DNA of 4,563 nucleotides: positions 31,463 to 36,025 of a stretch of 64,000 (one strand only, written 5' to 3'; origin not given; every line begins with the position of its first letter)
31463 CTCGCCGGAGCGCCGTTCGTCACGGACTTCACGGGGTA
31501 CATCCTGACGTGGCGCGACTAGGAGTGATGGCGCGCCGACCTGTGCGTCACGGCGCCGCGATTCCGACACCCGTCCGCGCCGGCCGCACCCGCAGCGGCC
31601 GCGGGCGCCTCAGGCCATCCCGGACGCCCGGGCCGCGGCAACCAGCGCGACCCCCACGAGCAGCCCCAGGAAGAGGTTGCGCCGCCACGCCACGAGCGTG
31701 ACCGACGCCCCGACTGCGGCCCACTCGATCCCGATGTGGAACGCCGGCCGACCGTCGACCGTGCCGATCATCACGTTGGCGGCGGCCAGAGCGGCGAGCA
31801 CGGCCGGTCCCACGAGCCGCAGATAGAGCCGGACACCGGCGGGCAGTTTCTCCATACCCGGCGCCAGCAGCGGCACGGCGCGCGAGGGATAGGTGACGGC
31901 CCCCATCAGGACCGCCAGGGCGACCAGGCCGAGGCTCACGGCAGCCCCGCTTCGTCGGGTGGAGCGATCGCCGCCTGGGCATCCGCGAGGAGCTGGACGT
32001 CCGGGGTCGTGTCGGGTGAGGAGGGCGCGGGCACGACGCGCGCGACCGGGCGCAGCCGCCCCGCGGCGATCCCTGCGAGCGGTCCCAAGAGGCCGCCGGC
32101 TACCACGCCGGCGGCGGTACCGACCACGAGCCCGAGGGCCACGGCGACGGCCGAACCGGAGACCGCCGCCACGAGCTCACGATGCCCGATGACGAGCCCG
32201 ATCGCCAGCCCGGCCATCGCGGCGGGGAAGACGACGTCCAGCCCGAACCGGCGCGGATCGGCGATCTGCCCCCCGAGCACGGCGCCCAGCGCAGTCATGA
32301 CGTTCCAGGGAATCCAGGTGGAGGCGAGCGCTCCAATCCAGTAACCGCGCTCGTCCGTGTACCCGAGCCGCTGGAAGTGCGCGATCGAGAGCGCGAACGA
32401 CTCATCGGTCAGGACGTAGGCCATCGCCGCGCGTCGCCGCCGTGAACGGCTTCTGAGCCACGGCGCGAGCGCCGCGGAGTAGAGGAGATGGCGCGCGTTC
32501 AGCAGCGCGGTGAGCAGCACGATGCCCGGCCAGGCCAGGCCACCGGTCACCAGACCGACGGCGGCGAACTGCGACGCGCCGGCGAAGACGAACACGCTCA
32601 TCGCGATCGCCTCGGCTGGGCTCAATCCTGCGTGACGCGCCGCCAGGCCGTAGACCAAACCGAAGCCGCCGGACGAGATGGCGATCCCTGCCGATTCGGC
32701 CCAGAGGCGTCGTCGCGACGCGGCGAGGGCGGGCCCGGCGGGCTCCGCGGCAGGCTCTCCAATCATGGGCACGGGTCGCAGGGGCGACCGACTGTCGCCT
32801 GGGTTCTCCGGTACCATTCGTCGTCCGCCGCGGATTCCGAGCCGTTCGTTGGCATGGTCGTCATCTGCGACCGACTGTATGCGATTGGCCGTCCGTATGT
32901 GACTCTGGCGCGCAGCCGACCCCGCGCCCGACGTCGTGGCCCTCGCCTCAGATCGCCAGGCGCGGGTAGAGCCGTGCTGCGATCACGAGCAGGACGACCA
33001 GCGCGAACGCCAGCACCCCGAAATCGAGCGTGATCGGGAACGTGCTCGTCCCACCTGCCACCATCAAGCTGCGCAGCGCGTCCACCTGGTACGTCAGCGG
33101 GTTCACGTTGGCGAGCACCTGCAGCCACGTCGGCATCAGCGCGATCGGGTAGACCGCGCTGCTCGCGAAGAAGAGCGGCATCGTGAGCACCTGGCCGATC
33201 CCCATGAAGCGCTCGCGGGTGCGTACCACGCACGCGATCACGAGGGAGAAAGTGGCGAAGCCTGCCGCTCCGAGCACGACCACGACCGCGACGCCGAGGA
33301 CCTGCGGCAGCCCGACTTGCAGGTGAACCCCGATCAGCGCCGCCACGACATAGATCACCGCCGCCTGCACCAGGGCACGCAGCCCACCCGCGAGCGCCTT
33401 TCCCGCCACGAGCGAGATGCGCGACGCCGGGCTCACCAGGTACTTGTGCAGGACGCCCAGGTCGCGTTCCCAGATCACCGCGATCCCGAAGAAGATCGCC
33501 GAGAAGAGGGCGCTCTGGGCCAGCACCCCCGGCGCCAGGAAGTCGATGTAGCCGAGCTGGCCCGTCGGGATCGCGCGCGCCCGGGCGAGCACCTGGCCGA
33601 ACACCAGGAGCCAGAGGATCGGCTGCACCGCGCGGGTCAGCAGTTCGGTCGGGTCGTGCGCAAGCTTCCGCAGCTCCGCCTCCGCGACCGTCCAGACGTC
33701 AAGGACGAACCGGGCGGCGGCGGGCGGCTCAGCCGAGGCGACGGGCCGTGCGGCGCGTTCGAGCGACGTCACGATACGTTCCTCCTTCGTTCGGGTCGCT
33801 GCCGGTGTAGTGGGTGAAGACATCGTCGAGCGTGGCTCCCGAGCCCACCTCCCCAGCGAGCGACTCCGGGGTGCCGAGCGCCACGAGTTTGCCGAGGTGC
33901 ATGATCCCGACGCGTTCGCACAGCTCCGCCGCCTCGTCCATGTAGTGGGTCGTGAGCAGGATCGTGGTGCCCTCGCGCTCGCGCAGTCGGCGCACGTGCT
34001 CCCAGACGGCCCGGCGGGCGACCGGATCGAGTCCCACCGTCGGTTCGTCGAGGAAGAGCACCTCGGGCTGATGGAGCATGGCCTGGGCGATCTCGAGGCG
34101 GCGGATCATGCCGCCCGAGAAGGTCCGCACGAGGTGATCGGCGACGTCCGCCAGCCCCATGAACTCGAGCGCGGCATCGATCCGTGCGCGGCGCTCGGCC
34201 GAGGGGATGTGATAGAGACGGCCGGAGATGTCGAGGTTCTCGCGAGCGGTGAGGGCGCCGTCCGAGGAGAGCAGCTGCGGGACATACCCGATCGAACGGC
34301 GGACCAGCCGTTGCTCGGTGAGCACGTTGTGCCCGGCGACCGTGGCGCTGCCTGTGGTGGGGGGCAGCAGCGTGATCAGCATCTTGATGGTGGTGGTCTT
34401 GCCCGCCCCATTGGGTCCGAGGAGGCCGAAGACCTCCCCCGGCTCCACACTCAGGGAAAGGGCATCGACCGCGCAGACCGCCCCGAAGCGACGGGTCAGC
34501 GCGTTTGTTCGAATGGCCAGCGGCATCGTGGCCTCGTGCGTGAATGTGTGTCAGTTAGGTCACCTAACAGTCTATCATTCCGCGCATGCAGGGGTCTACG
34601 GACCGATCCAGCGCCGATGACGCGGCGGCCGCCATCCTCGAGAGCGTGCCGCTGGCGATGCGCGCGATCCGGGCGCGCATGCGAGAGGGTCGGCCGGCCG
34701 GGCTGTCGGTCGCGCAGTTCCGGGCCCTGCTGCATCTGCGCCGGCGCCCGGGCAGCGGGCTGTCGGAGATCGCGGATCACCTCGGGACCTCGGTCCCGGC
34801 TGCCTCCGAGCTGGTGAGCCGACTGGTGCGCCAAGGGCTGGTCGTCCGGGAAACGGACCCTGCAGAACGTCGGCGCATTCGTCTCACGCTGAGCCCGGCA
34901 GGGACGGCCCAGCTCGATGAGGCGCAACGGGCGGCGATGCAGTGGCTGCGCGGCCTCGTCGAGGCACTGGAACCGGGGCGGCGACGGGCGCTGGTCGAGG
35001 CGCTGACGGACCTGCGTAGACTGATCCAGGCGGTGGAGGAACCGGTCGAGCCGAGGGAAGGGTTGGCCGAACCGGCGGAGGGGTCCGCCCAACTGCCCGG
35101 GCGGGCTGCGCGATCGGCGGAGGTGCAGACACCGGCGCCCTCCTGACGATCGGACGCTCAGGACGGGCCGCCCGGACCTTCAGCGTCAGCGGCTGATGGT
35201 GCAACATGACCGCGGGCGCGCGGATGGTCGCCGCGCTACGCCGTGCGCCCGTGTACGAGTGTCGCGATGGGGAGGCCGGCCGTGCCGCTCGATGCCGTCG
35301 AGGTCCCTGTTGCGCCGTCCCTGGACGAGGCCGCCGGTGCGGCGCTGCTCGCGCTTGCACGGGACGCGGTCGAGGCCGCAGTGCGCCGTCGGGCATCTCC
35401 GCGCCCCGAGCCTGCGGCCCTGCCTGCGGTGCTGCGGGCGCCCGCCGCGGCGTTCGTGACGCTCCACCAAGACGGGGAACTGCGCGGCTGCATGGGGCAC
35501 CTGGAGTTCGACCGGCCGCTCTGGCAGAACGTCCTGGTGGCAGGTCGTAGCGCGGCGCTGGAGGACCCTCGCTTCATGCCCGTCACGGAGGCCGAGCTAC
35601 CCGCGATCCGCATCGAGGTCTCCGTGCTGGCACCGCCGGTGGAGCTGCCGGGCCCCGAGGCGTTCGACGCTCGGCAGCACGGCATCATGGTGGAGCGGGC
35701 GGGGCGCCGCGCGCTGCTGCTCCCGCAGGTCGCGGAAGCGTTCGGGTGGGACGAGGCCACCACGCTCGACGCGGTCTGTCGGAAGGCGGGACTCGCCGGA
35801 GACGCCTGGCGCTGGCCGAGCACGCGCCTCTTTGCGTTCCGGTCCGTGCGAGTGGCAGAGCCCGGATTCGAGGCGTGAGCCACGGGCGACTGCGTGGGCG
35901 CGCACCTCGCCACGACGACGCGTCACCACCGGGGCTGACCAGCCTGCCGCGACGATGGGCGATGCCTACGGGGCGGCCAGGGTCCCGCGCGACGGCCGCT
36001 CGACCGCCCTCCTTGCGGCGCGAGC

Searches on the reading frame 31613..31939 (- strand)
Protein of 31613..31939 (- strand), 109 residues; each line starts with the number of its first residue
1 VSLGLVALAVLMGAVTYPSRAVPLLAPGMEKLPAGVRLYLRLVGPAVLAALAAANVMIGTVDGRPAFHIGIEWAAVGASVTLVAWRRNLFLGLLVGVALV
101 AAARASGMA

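Call 58: search_protein_families(library=pfam, proteins=[window:31613-31939:-], max_evalue=0.0001)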
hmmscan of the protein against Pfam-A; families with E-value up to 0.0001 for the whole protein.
window:31613-31939:- (109 aa): 1 family
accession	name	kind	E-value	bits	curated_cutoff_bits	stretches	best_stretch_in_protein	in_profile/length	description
PF05437.17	AzlD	-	2.2e-13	50.6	23.7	1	7-104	3-99/99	Branched-chain amino acid transport protein (AzlD)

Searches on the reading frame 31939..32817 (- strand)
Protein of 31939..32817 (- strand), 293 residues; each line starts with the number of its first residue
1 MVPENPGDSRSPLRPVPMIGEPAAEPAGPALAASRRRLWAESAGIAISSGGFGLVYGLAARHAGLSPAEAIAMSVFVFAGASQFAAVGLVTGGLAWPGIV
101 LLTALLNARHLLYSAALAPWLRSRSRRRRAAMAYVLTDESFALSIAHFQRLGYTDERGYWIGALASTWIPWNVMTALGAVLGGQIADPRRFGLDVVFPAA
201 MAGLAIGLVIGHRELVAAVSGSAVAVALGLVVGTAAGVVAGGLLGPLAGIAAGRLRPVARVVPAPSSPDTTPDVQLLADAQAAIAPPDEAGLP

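Call 58: search_protein_families(library=pfam, proteins=[window:31939-32817:-], max_evalue=0.0001)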
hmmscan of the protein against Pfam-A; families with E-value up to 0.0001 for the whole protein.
window:31939-32817:- (293 aa): 1 family
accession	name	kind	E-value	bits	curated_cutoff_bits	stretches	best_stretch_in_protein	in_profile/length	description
PF03591.19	AzlC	-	2.4e-37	128.8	32.1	1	45-185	2-137/137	AzlC protein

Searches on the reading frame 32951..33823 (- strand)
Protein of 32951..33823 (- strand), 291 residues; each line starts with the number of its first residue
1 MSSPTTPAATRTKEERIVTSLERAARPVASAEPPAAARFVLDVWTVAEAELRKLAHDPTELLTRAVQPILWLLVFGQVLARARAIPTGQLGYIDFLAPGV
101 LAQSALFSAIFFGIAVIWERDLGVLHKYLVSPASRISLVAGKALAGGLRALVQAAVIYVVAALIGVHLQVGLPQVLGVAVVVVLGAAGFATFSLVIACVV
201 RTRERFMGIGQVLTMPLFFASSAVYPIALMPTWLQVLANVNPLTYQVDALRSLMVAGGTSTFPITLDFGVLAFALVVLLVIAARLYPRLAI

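Call 58: search_protein_families(library=pfam, proteins=[window:32951-33823:-], max_evalue=0.0001)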
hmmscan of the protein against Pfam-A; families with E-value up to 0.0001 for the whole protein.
window:32951-33823:- (291 aa): 3 families
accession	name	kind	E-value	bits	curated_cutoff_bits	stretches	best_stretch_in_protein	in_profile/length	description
PF01061.29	ABC2_membrane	-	3.9e-37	128.3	26.9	1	43-254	3-210/211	ABC-2 type transporter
PF12698.13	ABC2_membrane_3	-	1e-19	71.3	31.6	1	87-283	155-346/347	ABC-2 family transporter protein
PF12679.13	ABC2_membrane_2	-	5e-06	26.4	27.2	1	109-286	82-278/283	ABC-2 family transporter protein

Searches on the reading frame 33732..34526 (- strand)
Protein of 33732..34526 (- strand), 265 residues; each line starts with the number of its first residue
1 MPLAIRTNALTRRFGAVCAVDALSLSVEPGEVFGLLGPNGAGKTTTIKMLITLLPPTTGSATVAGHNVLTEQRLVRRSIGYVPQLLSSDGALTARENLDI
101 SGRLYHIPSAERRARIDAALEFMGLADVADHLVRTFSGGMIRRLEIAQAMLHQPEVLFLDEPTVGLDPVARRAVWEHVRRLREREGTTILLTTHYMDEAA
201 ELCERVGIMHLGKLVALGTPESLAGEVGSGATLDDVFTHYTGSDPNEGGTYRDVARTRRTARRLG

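Call 58: search_protein_families(library=pfam, proteins=[window:33732-34526:-], max_evalue=0.0001)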
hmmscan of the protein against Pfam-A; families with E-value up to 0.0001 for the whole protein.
window:33732-34526:- (265 aa): 2 families
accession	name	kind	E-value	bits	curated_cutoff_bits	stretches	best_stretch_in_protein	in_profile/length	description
PF00005.33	ABC_tran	-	3.4e-34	118.8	25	1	21-163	2-136/137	ABC transporter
PF13304.12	AAA_21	-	1.5e-10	42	27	1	136-194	238-298/304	AAA domain, putative AbiEii toxin, Type IV TA system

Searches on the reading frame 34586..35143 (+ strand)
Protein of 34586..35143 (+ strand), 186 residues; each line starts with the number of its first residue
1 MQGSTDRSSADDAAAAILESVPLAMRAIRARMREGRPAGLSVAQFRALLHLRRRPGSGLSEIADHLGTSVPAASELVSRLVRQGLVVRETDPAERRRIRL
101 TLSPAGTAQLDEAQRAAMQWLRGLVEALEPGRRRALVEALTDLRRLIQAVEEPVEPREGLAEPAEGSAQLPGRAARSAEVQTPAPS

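Call 58: search_protein_families(library=pfam, proteins=[window:34586-35143:+], max_evalue=0.0001)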
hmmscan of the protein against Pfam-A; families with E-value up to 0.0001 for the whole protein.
window:34586-35143:+ (186 aa): 5 families
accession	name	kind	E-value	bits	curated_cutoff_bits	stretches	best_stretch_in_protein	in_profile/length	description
PF12802.13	MarR_2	-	3.5e-13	50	27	1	39-97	2-61/61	MarR family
PF01047.28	MarR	-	1.3e-10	41.5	24.6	1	40-97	1-58/59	MarR family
PF09339.16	HTH_IclR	-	2.6e-07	30.7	22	1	47-89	8-51/52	IclR helix-turn-helix domain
PF13463.12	HTH_27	-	1e-06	29.3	22.2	1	47-106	8-68/68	Winged helix DNA-binding domain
PF13412.12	HTH_24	-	5.7e-05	23.1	21.9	1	44-86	5-47/48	Winged helix-turn-helix DNA-binding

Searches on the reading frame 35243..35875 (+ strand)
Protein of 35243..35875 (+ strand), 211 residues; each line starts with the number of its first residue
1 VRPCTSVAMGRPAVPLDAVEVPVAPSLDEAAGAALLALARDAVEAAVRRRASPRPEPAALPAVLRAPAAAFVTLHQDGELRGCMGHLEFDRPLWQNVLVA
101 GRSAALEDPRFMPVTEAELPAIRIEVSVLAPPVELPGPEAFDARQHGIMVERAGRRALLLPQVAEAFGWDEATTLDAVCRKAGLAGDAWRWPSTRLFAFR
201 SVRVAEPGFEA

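Call 58: search_protein_families(library=pfam, proteins=[window:35243-35875:+], max_evalue=0.0001)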
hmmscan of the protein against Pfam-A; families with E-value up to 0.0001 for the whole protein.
window:35243-35875:+ (211 aa): 1 family
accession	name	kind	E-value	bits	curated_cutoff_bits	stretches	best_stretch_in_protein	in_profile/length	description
PF01871.22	AMMECR1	-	4e-48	163.5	25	1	37-202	2-166/168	AMMECR1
